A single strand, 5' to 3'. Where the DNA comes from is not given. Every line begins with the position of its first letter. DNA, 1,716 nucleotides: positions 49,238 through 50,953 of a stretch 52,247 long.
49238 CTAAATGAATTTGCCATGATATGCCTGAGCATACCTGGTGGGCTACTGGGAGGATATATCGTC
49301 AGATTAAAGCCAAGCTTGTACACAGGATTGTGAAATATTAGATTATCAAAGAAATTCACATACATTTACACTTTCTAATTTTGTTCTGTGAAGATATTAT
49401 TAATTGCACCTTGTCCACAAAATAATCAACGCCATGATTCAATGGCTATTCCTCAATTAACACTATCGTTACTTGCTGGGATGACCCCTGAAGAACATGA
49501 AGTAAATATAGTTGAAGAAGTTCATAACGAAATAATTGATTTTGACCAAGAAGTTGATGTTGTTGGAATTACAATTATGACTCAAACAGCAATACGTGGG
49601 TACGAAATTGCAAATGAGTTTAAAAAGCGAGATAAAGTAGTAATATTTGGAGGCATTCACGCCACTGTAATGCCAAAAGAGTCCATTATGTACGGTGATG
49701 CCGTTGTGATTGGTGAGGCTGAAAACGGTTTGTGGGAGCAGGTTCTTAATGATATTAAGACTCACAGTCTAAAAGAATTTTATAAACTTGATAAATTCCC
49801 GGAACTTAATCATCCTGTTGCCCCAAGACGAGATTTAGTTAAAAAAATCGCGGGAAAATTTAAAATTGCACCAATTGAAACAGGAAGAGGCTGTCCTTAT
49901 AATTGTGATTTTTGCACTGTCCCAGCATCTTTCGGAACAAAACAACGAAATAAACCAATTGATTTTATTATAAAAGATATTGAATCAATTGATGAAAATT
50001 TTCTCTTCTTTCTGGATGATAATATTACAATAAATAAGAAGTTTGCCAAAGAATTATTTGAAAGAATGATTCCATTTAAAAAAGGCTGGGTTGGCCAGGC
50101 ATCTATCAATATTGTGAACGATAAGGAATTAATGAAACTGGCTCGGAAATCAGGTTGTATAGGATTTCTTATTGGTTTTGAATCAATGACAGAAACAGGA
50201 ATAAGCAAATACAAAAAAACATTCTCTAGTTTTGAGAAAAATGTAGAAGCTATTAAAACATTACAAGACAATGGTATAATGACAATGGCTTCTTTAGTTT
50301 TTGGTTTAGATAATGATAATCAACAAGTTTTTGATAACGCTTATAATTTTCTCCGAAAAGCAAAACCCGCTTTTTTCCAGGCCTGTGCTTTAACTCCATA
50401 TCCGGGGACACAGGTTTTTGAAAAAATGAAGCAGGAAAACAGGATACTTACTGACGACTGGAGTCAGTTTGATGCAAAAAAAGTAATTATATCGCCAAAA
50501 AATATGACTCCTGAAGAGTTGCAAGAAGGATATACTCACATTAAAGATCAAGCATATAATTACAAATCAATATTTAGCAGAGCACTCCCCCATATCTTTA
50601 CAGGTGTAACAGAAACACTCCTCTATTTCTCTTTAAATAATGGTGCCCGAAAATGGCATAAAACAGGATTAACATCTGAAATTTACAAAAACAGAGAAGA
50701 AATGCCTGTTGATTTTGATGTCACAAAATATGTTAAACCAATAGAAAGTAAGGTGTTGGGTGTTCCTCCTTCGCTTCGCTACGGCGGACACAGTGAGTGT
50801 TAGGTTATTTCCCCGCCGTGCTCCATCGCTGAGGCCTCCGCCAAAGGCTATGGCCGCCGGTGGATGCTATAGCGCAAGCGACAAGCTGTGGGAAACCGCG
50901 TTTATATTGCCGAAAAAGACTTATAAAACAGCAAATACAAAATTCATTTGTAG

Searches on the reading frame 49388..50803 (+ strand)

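Call 54: search_protein_families(library=pfam, proteins=[window:49388-50803:+], max_evalue=0.0001)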
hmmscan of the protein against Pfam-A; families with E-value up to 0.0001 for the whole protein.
window:49388-50803:+ (471 aa): 3 families
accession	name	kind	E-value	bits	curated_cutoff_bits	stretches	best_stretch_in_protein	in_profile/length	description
PF04055.27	Radical_SAM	-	6e-16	59.5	29.5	1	163-322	1-166/166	Radical SAM superfamily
PF02310.24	B12-binding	-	2.8e-10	40.5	32.1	1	37-114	29-116/121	B12 binding domain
PF13282.11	DUF4070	-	3.8e-05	24.2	22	1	341-402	1-61/144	Domain of unknown function (DUF4070)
